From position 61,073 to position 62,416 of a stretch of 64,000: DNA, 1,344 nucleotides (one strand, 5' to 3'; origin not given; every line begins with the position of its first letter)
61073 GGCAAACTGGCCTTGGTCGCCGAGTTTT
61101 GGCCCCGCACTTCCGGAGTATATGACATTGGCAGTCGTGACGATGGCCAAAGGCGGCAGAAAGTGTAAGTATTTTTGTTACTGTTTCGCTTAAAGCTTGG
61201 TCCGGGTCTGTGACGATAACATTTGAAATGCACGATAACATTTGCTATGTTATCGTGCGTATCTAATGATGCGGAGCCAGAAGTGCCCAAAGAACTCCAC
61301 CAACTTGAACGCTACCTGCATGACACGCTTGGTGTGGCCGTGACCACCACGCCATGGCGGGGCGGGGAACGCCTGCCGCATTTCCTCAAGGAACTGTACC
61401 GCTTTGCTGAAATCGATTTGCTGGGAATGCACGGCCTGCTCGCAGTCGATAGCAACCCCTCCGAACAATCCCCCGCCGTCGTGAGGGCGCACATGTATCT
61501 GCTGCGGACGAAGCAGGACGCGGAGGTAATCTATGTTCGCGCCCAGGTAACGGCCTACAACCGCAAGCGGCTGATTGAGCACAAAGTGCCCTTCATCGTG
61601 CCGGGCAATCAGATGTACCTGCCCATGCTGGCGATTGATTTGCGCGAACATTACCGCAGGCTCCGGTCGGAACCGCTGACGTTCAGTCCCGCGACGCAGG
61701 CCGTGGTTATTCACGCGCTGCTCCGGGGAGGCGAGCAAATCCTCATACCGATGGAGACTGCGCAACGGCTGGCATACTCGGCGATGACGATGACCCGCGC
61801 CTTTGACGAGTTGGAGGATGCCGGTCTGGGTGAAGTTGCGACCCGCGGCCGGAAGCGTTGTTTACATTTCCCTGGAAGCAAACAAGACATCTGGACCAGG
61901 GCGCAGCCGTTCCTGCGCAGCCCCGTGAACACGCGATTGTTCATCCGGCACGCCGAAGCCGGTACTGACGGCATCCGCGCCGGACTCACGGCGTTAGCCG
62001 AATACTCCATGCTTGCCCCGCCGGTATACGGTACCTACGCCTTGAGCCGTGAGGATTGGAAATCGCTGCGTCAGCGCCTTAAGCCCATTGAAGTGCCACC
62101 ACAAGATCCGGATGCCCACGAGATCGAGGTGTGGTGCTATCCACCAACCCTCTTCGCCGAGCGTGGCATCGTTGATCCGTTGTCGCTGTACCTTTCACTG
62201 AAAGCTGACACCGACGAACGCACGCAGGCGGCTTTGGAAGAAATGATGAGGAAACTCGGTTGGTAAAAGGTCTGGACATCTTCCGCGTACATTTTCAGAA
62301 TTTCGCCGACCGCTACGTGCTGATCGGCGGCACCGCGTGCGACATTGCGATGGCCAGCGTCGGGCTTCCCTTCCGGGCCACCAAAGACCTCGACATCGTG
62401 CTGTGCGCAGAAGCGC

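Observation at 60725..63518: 2.3-kb AbiEi/AbiEii-like TA islet bracketed by roughly 220-bp imperfect direct repeats immediately 3' of tRNA-Leu(TAG), with no integrase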

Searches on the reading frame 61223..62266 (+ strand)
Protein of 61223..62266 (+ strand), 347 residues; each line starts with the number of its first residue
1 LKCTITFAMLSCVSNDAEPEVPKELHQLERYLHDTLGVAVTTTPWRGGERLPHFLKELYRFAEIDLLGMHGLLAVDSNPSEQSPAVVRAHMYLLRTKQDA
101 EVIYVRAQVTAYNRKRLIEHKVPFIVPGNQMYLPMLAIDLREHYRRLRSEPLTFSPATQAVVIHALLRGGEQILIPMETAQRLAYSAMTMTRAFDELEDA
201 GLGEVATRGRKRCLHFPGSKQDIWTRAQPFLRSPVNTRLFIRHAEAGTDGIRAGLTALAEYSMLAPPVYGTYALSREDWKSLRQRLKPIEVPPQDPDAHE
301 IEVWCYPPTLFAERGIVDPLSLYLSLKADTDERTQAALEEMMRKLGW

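Call 8: search_protein_families(library=pfam, proteins=[window:61223-62266:+], max_evalue=0.1)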
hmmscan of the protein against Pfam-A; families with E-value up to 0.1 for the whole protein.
window:61223-62266:+ (347 aa): 1 family
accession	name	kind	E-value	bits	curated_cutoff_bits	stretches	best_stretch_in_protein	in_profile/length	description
PF12802.13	MarR_2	-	0.0045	17.6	27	1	157-202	5-49/61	MarR family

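Call 9: search_protein_families(library=ncbifam, proteins=[window:61223-62266:+], max_evalue=0.1)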
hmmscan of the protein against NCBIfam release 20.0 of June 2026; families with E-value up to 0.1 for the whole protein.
window:61223-62266:+ (347 aa): 1 family
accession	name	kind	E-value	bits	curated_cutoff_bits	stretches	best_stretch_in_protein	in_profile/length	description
NF038302.1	EPS_HpsE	equivalog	0.04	12.9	300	1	38-120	5-84/307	hormogonium polysaccharide biosynthesis glycosyltransferase HpsE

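Call 10: search_protein_families(library=padloc, proteins=[window:61223-62266:+], max_evalue=0.1)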
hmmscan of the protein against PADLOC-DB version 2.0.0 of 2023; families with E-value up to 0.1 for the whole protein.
window:61223-62266:+ (347 aa): 1 family
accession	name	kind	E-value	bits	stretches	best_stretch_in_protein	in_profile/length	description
PDLC01852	CARF3--CARF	-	0.0026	15.7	1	139-214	124-198/208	-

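Call 28: search_solved_structures(query=window:61283-62266:+, max_evalue=10, show_alignments=1)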
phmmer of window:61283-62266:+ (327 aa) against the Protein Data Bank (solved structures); distinct sequences matched with E-value up to 10: 1.
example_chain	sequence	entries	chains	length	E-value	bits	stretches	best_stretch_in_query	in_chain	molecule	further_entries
1hfo_A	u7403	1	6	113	2.5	10.4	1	130-183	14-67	MIGRATION INHIBITORY FACTOR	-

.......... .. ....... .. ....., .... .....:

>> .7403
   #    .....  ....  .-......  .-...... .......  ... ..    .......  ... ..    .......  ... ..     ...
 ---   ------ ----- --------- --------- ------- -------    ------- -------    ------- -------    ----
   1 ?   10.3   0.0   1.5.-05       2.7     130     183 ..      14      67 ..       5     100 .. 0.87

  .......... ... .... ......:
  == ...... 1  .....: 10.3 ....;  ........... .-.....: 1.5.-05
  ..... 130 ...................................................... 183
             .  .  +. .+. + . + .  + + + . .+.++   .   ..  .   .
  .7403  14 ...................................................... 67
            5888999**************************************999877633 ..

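Call 54: search_solved_structures(query=A5, max_evalue=1, show_alignments=2)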
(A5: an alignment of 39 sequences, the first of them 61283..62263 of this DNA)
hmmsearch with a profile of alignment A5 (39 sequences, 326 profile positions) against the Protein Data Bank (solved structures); distinct sequences matched with E-value up to 1: 40.
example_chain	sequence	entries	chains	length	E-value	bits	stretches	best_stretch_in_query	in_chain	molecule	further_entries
4mnu_A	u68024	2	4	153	0.0013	21.1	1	120-203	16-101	SlyA-like transcription regulator | MarR family transcriptional regulator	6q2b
3tgn_A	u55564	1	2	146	0.0016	20.8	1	136-193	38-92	Adc operon repressor AdcR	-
1r22_A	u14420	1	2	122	0.0024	20.2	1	141-211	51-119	Transcriptional repressor smtB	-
1r1t_A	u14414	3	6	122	0.0034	19.8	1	141-211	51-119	Transcriptional repressor smtB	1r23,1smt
5hli_A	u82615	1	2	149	0.0044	19.4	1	137-202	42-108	MarR family transcriptional regulator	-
5yhz_A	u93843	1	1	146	0.0044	19.4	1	134-192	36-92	Zinc transport transcriptional regulator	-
5hlg_A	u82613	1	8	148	0.0044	19.4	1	136-201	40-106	MarR family transcriptional regulator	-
5hlh_A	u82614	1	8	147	0.0044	19.4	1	136-202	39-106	MarR family transcriptional regulator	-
4l9j_A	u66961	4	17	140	0.0056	19.1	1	121-189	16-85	MepR | MarR family regulatory protein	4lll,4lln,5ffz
3eco_A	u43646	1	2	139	0.0056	19.1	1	121-189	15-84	MepR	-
4hbl_A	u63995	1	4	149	0.0056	19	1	136-202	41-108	Transcriptional regulator, MarR family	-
4l9n_A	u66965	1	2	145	0.0064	18.9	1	121-189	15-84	MepR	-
6cmv_A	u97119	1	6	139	0.0067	18.8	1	141-215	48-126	Transcriptional regulator Lrs14-like protein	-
5yi0_B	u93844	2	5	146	0.0069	18.7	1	132-192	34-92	Zinc transport transcriptional regulator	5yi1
5f6f_A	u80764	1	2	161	0.0073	18.7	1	121-189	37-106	MarR family regulatory protein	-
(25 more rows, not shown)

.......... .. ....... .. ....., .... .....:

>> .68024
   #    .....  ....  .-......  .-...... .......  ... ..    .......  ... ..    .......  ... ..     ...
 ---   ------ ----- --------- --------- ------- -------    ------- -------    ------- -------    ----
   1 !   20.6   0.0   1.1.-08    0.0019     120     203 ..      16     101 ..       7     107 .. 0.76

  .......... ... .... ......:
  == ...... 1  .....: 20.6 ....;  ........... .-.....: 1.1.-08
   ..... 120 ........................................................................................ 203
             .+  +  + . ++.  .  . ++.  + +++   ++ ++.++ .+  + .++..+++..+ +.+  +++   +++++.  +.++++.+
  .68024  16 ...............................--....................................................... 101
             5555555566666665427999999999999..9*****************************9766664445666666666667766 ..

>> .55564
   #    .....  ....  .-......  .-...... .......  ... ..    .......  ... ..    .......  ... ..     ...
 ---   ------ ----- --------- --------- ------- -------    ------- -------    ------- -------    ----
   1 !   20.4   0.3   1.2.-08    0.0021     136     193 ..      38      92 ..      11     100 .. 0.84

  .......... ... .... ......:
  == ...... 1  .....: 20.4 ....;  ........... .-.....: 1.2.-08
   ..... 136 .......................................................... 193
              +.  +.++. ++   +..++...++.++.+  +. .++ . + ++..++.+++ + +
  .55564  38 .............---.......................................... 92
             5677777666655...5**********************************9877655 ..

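Call 56: search_protein_families(library=pfam, alignment_id=A5, max_evalue=0.01)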
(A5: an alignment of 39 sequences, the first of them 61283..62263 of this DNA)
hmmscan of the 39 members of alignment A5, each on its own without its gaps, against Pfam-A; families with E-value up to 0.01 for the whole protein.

A. member 1, window:61283-62263:+ (327 aa): 1 family
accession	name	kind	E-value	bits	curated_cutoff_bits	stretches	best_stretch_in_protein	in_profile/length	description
PF12802.13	MarR_2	-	0.0039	17.8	27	0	137-182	5-49/61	MarR family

B. families by the number of members that match (of 39 scanned): 16 families
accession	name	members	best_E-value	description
PF12802.13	MarR_2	16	4.4e-07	MarR family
PF01047.28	MarR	11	1.9e-05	MarR family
PF13545.12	HTH_Crp_2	5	2.3e-05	Crp-like helix-turn-helix domain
PF22381.2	Staph_reg_Sar_Rot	5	0.0014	Transcriptional regulator SarA/Rot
PF08279.18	HTH_11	4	0.00016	HTH domain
PF00392.27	GntR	2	0.00027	Bacterial regulatory proteins, gntR family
PF08100.18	Dimerisation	2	0.00048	O-methyltransferase dimerisation domain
PF13412.12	HTH_24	2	0.0041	Winged helix-turn-helix DNA-binding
PF25213.1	HVO_A0261_N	1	0.00012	HVO_A0261 N-terminal domain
PF08220.18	HTH_DeoR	1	0.00039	DeoR-like helix-turn-helix domain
PF00126.33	HTH_1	1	0.0021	Bacterial regulatory helix-turn-helix protein, lysR family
PF25212.1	HVO_A0114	1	0.0038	HVO_A0114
PF13463.12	HTH_27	1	0.0042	Winged helix DNA-binding domain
PF11382.13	MctB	1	0.0043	Copper transport outer membrane protein, MctB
PF00356.27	LacI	1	0.0059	Bacterial regulatory proteins, lacI family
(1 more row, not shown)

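Call 57: find_homologous_proteins(query=A5, max_evalue=0.00001)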
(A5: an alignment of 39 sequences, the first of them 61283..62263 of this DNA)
Query A5 (39 sequences) (327 aa, profile of the alignment): 2277 proteins with E <= 0.00001 among 8000 candidates; the best 120 are listed.
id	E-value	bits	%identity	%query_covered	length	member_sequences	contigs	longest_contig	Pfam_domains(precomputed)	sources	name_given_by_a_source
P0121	2.3e-130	453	71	100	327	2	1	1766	-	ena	-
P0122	3.3e-129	449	75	100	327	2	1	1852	-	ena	-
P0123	1.4e-128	447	75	99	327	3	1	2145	-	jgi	-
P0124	1.6e-128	447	76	99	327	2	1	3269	-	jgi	-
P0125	1.7e-128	446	70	100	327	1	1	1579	-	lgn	-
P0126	2.4e-128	446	75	99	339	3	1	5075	-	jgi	-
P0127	3.3e-128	445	70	100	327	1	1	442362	-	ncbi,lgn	-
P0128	4.1e-128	445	71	100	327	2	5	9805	-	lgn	-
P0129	4.6e-128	445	72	99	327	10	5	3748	-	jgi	jgi:DNA-binding MarR family transcriptional regulator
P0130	4.7e-128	445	81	100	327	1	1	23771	-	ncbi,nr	ncbi:MAG: hypothetical protein NTU53_11245 [Planctomycetota bacterium]|nr:hypothetical protein [Plan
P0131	1.1e-127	444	71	100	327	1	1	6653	-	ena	-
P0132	2.1e-127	443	77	100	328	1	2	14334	-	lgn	-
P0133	2.7e-127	442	72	99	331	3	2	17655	-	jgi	jgi:DNA-binding MarR family transcriptional regulator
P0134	2.8e-127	442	75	100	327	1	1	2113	-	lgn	-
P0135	2.9e-127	442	75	100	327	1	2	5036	-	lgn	-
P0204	2.3e-124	433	87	100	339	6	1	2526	-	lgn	-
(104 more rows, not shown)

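Call 75: predict_structure(alignment_id=A7)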
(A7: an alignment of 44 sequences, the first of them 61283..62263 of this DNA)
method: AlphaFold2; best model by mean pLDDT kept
length: 327 residues; sequences in the alignment: 44
mean_pLDDT: 68.5   pTM: 0.45
mean pLDDT of the five models: 68.5, 66.9, 62.6, 61.9, 59.5
residues with pLDDT >= 90: 35; 70-90: 151; 50-70: 59; < 50: 82
segments of 3 or more residues with pLDDT < 50: 121-131, 228-260, 291-327
pLDDT, mean of each block of 10 residues (from residue 1): 78 79 85 90 87 89 91 88 90 84 86 74 38 74 72 79 76 86 83 82 78 60 54 41 39 41 55 59 54 40 37 44 41
secondary structure, 60 per line:
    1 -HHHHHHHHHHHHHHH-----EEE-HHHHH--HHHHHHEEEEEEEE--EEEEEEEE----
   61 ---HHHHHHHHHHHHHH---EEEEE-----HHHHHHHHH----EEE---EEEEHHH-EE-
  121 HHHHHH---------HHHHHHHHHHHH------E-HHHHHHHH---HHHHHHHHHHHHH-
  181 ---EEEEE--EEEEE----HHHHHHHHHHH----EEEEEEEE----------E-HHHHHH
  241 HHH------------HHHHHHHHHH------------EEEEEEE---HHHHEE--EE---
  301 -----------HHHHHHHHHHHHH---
elements in order: H2-16 E22-24 H26-30 H33-38 E39-46 E49-56 H64-77 E81-85 H91-99 E104-106 E110-113 H121-126 H136-147 H156-163 H167-179 E184-188 E191-195 H200-210 E215-222 H235-243 H256-265 E278-284 H288-291 H312-324

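Call 77: fold_search(model_id=the predicted structure, library=pdb)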
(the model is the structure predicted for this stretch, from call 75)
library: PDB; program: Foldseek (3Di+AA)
matches with E <= 10: 1445; with E <= 0.001: 0
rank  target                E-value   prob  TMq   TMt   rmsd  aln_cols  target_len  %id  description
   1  3ztw_B                2.0e-03  0.75  0.15  0.19  17.6       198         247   18  The 3-dimensional structure of apo-MpgP, the mannosyl-3- phosphoglycerate phosphatase from Thermus thermophilus HB27 i (released 2011-10-19)
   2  8c7o_A                2.9e-03  1.00  0.20  0.25   9.9       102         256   22  Unliganded transcriptional pleiotropic repressor CodY from Staphylococcus aureus (released 2023-06-28)
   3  8c7u_A                4.3e-03  0.82  0.19  0.23  17.0       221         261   18  Transcriptional pleiotropic repressor CodY from Enterococcus faecalis in complex with Leu and a 30-bp DNA fragment enc (released 2023-06-28)
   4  4yif_C                5.5e-03  1.00  0.19  0.41  10.4       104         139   23  Crystal structure of Rv0880 (released 2015-06-10)
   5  3ztw_A                6.2e-03  0.51  0.13  0.17  17.2       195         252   19  The 3-dimensional structure of apo-MpgP, the mannosyl-3- phosphoglycerate phosphatase from Thermus thermophilus HB27 i (released 2011-10-19)
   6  5ey0_B                8.8e-03  0.72  0.20  0.25  16.7       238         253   15  Crystal structure of CodY from Staphylococcus aureus with GTP and Ile (released 2016-09-14)
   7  1smt_B                1.0e-02  1.00  0.18  0.53   9.8        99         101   19  SMTB REPRESSOR FROM SYNECHOCOCCUS PCC7942 (released 1997-12-03)
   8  6o8o_D                1.2e-02  0.99  0.18  0.51  10.3       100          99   17  Crystal Structure of C9S disulfide state of Sulfide-responsive transcriptional repressor (SqrR) from Rhodobacter capsu (released 2020-04-01)
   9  6o8o_B                1.2e-02  0.99  0.18  0.47  12.1        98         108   16  Crystal Structure of C9S disulfide state of Sulfide-responsive transcriptional repressor (SqrR) from Rhodobacter capsu (released 2020-04-01)
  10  1r22_B                1.3e-02  1.00  0.18  0.53   8.9        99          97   17  Crystal structure of the cyanobacterial metallothionein repressor SmtB (C14S/C61S/C121S mutant) in the Zn2alpha5-form (released 2004-05-18)
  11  3zu6_A                1.3e-02  0.33  0.12  0.15  17.1       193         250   20  The 3-dimensional structure of MpgP from Thermus thermophilus HB27, in complex with the alpha-mannosylglycerate and or (released 2011-10-19)
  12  4fht_A                1.3e-02  1.00  0.20  0.42   8.9       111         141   22  Crystal Structure of the PcaV transcriptional regulator from Streptomyces coelicolor in complex with its natural ligan (released 2013-04-24)
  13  1smt_A                1.5e-02  1.00  0.18  0.55   9.5        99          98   18  SMTB REPRESSOR FROM SYNECHOCOCCUS PCC7942 (released 1997-12-03)
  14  7p6f_BBB              1.5e-02  0.99  0.18  0.50   5.4        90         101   23  1.93 A resolution X-ray crystal structure of the transcriptional regulator SrnR from Streptomyces griseus (released 2022-05-25)
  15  9u7b_A                1.5e-02  0.96  0.20  0.42  17.5       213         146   13  Crystal structure of Rv0042c (released 2026-03-25)
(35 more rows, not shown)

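Call 102: find_encoding_contigs(protein=P0204, flank=3000, max_places=3)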
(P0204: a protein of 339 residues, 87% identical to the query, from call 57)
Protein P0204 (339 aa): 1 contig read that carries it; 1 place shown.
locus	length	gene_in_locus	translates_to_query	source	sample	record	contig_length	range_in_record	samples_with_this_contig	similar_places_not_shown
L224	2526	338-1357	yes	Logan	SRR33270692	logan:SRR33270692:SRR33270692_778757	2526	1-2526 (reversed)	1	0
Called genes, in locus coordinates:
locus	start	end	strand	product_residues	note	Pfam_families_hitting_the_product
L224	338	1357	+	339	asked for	-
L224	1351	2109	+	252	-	-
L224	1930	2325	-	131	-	-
